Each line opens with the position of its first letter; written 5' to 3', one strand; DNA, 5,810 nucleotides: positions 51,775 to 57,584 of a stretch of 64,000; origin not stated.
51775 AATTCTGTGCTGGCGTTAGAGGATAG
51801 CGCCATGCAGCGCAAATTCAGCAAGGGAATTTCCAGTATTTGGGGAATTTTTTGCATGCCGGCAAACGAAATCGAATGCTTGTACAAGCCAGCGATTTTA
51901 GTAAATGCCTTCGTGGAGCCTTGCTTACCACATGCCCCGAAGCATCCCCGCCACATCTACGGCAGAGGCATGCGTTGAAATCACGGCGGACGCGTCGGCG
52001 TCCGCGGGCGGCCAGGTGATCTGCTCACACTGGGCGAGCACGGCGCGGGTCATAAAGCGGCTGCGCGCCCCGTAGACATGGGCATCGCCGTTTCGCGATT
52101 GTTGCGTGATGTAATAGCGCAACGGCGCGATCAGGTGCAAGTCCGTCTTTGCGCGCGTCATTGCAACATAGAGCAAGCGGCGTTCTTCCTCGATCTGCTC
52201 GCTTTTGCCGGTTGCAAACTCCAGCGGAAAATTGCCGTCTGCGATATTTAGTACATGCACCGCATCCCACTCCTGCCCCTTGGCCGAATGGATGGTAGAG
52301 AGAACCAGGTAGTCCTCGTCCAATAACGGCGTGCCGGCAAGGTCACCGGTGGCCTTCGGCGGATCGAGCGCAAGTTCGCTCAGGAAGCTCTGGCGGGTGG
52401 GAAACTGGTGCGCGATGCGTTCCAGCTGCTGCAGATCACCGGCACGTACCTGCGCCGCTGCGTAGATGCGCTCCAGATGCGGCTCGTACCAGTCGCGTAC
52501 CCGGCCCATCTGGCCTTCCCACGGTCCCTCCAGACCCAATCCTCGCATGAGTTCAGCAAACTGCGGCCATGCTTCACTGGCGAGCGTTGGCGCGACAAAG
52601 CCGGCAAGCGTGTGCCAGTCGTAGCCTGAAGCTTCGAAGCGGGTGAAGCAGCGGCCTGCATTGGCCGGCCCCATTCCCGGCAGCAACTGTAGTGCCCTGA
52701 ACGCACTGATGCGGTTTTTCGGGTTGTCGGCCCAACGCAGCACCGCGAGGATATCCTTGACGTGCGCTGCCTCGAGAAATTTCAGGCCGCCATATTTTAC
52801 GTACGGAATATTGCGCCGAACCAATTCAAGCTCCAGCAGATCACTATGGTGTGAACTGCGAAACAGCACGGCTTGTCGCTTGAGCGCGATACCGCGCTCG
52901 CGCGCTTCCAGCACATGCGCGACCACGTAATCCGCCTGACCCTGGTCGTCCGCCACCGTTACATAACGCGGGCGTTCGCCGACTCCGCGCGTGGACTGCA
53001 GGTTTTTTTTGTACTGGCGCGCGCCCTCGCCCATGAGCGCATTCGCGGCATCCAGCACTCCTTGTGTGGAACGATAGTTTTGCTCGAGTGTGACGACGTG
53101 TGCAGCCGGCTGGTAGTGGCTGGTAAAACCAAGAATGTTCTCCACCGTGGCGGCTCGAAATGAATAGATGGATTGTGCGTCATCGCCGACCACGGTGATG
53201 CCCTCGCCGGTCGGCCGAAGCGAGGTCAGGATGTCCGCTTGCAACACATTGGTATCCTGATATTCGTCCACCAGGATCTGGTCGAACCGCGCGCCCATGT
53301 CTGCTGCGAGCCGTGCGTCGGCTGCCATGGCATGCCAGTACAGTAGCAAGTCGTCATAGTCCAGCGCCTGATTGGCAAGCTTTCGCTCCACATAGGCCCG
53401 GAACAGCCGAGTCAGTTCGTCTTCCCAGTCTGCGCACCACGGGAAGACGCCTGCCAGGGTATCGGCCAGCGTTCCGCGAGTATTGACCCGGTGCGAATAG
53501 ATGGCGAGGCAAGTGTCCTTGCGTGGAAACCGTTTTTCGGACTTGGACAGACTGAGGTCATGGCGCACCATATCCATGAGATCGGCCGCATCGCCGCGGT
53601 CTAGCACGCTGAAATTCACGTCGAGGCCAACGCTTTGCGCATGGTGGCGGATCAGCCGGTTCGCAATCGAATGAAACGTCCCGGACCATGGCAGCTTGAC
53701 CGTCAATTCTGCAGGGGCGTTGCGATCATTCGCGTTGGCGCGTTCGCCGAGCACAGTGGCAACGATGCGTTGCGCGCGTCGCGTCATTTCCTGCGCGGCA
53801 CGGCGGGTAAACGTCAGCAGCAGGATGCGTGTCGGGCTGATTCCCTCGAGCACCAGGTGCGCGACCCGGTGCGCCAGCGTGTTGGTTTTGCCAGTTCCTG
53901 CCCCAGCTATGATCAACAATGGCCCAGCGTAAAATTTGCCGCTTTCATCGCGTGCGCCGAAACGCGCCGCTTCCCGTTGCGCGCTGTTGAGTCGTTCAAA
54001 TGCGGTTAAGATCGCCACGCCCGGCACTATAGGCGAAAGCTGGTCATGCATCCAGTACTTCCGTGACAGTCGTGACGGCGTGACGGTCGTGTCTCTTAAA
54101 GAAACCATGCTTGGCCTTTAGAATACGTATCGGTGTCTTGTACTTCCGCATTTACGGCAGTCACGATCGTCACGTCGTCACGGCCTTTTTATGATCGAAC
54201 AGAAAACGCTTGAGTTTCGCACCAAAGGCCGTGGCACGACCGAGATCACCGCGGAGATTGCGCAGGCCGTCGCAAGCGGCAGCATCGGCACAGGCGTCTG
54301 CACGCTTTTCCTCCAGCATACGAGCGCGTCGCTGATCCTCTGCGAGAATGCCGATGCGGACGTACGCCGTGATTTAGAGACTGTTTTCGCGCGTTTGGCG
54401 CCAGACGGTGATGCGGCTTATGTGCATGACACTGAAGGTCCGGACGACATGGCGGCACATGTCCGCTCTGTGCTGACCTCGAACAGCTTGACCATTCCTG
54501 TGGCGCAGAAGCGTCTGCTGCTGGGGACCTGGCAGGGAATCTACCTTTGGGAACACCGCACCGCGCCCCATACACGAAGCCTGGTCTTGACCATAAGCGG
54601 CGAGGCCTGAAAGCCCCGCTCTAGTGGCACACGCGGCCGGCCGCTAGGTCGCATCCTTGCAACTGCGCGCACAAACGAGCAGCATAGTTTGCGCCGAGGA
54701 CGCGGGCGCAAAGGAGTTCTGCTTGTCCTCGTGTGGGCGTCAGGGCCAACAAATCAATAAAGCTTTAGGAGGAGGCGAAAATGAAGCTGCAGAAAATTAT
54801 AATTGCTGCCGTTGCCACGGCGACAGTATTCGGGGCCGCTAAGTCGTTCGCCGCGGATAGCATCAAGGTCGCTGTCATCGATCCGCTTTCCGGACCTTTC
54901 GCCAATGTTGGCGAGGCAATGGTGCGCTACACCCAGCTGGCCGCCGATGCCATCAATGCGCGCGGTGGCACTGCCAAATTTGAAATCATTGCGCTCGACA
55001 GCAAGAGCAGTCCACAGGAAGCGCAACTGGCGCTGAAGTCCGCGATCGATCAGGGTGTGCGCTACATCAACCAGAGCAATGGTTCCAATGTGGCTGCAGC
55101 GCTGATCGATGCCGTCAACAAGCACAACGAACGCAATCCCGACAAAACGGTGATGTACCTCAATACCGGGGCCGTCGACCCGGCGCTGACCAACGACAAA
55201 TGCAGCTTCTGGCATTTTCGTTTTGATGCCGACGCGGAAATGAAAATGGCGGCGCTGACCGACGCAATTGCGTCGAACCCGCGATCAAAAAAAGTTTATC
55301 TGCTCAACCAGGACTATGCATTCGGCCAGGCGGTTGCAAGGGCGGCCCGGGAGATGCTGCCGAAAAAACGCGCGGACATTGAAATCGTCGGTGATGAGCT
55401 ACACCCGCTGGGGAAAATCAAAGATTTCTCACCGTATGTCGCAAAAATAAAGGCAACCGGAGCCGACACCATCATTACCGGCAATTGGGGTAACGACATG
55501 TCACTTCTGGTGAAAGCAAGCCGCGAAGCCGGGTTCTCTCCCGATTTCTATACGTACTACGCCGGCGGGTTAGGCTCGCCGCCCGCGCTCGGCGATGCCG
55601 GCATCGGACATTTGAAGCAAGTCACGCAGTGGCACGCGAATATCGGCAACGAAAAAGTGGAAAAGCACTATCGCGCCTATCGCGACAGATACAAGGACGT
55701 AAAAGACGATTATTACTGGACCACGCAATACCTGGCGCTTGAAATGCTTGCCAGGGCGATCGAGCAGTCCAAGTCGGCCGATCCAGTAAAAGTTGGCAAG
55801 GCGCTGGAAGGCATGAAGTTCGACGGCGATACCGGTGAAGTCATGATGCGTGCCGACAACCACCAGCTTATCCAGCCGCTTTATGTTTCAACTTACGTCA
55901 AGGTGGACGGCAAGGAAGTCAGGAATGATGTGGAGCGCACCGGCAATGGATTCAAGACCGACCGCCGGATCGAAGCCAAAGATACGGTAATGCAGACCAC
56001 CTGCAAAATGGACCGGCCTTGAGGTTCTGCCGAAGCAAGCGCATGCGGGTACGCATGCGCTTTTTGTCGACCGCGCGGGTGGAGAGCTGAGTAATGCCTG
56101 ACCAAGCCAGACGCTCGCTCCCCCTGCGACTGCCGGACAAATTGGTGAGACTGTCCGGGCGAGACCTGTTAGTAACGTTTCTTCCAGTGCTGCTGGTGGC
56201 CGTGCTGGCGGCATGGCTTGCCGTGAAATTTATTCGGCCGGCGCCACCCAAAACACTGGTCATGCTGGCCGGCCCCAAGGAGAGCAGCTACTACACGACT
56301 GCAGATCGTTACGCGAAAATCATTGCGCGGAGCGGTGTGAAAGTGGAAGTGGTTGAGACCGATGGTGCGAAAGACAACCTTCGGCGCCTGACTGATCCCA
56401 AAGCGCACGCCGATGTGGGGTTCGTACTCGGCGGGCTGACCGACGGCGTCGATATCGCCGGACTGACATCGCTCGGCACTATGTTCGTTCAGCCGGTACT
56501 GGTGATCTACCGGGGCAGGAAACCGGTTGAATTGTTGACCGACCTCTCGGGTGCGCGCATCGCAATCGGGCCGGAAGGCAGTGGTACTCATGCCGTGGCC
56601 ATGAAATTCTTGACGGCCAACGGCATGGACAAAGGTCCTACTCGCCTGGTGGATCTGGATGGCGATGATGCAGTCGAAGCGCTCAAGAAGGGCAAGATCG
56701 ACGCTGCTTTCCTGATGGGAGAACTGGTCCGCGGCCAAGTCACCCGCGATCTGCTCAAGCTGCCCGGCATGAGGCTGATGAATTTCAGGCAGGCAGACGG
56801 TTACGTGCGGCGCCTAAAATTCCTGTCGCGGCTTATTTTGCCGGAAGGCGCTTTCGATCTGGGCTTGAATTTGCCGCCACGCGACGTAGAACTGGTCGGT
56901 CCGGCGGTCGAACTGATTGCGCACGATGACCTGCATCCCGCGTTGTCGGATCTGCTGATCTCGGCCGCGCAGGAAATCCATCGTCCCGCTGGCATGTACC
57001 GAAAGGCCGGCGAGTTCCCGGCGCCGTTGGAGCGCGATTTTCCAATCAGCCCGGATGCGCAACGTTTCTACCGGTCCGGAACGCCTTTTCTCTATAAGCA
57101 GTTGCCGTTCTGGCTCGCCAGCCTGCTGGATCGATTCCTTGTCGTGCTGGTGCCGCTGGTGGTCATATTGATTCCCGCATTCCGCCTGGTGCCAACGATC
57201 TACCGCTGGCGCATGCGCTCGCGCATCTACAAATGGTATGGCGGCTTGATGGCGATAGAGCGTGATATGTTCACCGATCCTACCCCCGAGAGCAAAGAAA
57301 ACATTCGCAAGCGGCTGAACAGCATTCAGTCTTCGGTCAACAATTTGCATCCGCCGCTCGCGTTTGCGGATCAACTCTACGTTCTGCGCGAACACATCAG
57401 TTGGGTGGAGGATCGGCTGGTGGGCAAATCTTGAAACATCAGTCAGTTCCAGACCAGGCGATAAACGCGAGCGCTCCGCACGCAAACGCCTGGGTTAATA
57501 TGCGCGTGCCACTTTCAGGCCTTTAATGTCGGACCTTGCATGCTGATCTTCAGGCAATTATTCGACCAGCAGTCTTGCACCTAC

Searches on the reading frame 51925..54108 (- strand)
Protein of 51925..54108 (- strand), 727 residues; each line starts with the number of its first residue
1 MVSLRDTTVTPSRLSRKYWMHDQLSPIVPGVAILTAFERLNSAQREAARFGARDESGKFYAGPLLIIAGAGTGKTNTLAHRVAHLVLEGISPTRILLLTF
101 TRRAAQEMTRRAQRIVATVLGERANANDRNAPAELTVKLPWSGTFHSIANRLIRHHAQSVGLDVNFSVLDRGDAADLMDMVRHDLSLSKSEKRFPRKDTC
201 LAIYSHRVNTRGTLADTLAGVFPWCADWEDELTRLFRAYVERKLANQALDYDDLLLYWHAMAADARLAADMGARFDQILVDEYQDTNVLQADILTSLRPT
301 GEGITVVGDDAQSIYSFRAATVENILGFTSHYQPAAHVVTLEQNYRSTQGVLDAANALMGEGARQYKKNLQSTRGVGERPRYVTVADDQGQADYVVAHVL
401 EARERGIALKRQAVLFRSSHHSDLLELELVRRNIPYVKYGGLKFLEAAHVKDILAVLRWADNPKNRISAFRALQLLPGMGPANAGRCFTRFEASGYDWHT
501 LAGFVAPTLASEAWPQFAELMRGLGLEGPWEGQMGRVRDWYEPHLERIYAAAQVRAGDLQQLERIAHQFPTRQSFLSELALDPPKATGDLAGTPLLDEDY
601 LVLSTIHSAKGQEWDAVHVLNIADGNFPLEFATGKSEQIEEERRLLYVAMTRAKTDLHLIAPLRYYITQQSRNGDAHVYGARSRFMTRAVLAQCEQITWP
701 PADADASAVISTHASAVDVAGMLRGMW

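Call 102: search_protein_families(library=pfam, proteins=[window:51925-54108:-], max_evalue=1e-8)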
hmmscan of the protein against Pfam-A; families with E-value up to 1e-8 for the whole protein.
window:51925-54108:- (727 aa): 4 families
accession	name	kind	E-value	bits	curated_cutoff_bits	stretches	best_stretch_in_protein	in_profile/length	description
PF00580.27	UvrD-helicase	-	2e-62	211.8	23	1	59-332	11-270/271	UvrD/REP helicase N-terminal domain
PF13361.12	UvrD_C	-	2.7e-47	162.4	25.6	2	339-476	1-138/350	UvrD-like helicase C-terminal domain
PF13245.12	AAA_19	-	6.1e-21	75.4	25.1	1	61-318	11-134/134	AAA domain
PF13538.12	UvrD_C_2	-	5.2e-12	45.9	27.4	1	601-660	2-52/52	UvrD-like helicase C-terminal domain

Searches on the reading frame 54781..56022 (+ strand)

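Call 102: search_protein_families(library=pfam, proteins=[window:54781-56022:+], max_evalue=1e-8)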
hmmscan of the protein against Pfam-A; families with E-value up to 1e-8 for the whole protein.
window:54781-56022:+ (413 aa): 2 families
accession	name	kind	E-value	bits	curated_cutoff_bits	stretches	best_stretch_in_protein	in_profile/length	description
PF13458.12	Peripla_BP_6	-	2.3e-73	248.3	31.7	1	27-371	1-337/343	Periplasmic binding protein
PF13433.12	Peripla_BP_5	-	4e-24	85.8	27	1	168-371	132-335/363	Periplasmic binding protein domain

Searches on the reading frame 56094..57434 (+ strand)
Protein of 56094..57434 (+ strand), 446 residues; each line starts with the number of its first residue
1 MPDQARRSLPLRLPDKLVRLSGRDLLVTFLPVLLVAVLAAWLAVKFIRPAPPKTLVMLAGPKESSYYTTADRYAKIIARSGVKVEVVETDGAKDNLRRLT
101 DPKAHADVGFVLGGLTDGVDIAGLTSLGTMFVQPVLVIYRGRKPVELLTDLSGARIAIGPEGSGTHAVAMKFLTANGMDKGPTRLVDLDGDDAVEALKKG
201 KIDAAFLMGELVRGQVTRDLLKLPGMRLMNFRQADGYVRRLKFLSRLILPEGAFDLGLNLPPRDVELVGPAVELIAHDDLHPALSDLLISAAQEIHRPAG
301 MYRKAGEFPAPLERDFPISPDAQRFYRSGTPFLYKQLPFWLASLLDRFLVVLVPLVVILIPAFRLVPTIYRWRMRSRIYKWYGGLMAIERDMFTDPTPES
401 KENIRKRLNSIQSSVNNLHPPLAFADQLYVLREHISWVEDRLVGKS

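Call 102: search_protein_families(library=pfam, proteins=[window:56094-57434:+], max_evalue=1e-8)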
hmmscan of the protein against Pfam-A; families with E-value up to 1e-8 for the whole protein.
window:56094-57434:+ (446 aa): 1 family
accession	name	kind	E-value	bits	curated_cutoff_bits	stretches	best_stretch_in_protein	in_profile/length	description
PF16868.10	NMT1_3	-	1.6e-13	51.4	27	1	58-217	2-176/289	NMT1-like family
